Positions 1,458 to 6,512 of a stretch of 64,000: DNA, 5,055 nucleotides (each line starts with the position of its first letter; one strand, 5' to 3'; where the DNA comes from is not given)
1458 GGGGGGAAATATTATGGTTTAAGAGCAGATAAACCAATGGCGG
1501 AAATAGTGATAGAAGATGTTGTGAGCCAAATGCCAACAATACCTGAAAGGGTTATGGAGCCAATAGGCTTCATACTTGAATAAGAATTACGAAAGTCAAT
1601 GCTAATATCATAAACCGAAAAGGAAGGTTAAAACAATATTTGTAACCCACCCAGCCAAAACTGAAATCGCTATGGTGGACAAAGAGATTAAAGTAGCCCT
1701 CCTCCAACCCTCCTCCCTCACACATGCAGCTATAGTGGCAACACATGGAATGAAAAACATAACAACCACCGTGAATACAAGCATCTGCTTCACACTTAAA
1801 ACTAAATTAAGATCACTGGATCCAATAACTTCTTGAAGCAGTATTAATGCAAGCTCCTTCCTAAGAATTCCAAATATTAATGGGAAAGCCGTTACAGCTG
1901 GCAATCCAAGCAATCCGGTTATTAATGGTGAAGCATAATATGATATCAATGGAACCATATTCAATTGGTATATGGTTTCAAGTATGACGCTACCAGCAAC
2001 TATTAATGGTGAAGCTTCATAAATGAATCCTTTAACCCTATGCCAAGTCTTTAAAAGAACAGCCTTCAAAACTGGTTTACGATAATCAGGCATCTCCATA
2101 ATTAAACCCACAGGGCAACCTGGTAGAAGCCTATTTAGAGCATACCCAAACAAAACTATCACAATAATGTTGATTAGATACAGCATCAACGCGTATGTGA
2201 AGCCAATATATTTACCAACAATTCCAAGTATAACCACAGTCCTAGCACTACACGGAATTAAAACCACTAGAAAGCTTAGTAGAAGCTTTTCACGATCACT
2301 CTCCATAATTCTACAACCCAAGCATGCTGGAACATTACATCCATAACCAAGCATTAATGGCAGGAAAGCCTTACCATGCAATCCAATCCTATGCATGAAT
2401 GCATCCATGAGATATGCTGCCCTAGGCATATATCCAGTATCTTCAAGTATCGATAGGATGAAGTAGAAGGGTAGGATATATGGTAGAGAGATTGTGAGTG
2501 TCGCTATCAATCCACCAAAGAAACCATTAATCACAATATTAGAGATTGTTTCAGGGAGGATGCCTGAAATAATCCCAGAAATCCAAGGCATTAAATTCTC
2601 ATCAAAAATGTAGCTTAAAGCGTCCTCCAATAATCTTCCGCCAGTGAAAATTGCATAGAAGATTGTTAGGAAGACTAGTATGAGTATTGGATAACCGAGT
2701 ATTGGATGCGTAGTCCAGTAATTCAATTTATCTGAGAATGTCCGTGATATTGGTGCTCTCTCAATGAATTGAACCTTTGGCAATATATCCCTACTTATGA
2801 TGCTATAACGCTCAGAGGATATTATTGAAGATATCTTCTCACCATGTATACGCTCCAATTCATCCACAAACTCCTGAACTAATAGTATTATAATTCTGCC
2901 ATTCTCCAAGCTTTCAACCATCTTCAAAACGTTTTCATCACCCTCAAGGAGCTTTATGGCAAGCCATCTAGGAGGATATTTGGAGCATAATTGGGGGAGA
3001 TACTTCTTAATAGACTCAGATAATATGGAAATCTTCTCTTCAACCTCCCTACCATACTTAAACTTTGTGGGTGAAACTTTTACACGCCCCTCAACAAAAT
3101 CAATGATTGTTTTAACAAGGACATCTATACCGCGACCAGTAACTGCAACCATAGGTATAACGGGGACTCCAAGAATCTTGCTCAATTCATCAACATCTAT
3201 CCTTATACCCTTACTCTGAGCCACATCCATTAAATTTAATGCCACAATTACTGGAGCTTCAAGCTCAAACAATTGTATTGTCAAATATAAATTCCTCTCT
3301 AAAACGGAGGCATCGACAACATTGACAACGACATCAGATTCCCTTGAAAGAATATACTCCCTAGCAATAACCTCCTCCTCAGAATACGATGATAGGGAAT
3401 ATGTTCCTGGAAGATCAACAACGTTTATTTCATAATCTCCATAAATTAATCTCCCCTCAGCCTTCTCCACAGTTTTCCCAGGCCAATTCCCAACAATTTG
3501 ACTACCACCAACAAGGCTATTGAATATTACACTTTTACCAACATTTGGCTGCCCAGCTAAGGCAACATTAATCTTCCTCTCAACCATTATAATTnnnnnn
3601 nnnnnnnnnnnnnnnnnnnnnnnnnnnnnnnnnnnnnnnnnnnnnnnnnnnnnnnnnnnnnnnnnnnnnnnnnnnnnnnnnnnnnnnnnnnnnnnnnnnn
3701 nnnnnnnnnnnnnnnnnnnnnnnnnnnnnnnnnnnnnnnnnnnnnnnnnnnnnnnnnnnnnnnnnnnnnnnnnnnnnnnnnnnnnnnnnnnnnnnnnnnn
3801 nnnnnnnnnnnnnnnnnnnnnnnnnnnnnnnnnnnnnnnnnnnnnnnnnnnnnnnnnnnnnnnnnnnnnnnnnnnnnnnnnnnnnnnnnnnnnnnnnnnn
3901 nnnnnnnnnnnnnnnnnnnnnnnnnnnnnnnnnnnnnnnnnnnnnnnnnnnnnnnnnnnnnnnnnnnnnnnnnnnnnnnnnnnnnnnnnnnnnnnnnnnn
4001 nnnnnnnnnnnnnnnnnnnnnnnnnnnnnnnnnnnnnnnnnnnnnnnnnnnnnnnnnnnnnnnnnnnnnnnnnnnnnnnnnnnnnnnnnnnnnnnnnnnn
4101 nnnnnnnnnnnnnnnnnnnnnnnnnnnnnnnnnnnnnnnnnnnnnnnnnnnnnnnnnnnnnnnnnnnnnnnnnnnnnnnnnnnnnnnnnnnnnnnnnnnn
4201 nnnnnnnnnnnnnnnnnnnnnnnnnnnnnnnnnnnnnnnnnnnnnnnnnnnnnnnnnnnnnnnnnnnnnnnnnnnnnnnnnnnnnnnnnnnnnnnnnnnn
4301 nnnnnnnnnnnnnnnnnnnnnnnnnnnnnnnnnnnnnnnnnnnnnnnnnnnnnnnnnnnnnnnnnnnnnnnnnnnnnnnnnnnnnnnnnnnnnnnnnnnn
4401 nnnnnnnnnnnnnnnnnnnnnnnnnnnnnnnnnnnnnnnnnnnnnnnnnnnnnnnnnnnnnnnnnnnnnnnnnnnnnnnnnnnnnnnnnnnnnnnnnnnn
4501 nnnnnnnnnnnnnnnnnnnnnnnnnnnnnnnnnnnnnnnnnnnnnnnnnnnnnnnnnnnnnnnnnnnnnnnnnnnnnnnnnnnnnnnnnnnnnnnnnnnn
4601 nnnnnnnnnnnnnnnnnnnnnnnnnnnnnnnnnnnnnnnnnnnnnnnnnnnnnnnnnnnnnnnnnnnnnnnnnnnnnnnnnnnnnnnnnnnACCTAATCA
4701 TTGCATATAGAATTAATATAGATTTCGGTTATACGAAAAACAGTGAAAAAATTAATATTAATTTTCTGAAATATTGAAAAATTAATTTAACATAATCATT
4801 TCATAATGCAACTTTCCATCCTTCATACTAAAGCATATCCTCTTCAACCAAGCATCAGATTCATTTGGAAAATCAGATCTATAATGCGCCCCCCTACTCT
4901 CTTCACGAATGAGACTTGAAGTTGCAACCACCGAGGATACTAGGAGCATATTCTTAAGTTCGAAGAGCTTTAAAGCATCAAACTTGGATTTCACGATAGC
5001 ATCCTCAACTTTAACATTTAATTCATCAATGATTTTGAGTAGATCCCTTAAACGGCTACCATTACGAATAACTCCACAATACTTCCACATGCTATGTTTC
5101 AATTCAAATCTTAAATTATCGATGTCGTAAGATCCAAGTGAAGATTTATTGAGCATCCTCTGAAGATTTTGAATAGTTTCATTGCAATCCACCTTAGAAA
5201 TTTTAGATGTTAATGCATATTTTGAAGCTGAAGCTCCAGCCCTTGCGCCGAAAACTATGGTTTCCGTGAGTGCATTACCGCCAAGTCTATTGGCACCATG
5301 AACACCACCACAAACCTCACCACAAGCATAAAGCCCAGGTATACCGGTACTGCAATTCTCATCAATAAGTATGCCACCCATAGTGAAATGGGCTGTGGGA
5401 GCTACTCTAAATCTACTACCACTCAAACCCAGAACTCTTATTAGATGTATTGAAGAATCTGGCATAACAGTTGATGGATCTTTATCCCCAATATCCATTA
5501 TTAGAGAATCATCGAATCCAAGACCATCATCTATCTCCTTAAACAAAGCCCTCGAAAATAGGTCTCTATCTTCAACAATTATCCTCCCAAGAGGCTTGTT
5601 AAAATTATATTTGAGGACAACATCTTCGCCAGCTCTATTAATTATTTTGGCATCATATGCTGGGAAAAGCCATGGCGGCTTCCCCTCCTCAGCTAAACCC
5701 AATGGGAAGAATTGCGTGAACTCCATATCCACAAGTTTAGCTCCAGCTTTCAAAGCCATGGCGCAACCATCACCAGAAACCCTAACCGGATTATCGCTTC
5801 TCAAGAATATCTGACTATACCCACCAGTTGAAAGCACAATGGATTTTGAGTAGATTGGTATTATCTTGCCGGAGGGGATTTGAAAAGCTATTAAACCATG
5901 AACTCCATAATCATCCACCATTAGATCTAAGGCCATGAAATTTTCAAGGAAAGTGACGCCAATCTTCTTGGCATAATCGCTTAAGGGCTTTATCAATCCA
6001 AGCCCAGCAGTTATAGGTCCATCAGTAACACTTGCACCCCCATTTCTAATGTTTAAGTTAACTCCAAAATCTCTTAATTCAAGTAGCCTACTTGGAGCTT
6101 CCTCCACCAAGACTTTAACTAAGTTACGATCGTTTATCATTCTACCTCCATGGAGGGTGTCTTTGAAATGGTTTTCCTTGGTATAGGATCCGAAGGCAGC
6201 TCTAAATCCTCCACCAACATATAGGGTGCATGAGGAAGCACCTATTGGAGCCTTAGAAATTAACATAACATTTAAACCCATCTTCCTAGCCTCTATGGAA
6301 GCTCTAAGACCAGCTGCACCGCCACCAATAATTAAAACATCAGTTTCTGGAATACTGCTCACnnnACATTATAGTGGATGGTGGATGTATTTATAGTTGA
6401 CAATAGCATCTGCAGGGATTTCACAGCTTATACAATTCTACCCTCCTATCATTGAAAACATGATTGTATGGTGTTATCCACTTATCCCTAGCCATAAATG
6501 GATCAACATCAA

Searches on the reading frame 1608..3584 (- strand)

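Call 40: search_protein_families(library=pfam, proteins=[window:1608-3584:-], max_evalue=0.00001)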
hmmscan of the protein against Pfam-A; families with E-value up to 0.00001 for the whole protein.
window:1608-3584:- (658 aa): 6 families
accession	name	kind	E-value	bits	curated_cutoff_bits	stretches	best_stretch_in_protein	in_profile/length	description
PF02421.24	FeoB_N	-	1.9e-64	216.4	27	1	6-160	2-156/156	Ferrous iron transport protein B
PF07670.19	Gate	-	1.8e-25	89.9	29.6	2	367-458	5-103/104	Nucleoside recognition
PF01926.29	MMR_HSR1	-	4.4e-21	75.6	21.9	1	6-117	1-112/113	50S ribosome-binding GTPase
PF17910.6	FeoB_Cyto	-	1.4e-18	67.6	23.4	1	177-264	1-82/90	FeoB cytosolic helical domain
PF07664.17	FeoB_C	-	2.7e-15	56.3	26.6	1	466-516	2-54/54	Ferrous iron transport protein B C terminus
PF00009.33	GTP_EFTU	-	2.7e-07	30.8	26.5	1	36-164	54-186/188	Elongation factor Tu GTP binding domain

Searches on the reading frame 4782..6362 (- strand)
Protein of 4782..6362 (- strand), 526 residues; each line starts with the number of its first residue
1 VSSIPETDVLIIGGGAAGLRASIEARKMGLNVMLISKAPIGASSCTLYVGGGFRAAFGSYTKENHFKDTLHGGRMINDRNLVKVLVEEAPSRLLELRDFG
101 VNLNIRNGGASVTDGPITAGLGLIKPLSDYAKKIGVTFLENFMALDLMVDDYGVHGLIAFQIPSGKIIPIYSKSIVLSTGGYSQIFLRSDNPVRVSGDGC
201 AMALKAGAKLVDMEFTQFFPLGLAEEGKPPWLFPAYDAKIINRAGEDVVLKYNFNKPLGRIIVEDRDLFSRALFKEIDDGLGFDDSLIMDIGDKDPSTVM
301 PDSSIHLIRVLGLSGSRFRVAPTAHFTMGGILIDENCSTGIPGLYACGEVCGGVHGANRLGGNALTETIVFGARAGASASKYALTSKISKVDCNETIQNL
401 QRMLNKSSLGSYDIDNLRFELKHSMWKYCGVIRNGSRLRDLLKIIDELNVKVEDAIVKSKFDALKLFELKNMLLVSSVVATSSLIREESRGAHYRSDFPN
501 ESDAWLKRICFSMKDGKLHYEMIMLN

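Call 40: search_protein_families(library=pfam, proteins=[window:4782-6362:-], max_evalue=0.00001)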
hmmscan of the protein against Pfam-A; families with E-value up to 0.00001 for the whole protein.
window:4782-6362:- (526 aa): 6 families
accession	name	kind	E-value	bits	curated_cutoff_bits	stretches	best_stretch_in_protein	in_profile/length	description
PF00890.30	FAD_binding_2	-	1.6e-52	179.6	20.4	1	8-365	1-414/414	FAD binding domain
PF02910.25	Succ_DH_flav_C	-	9.4e-21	74.5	20.8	1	420-521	3-114/130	Fumarate reductase flavoprotein C-term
PF03486.20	HI0933_like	-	6.7e-11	42.5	50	1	8-377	2-243/244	HI0933-like protein Rossmann domain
PF07992.20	Pyr_redox_2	-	2.5e-10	40.7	26.1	0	8-42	2-37/291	Pyridine nucleotide-disulphide oxidoreductase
PF01266.30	DAO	-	6.6e-09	36.2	27.9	0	8-103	1-82/353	FAD dependent oxidoreductase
PF12831.13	FAD_oxidored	-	4.2e-06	26.8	27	1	8-39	1-32/416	FAD dependent oxidoreductase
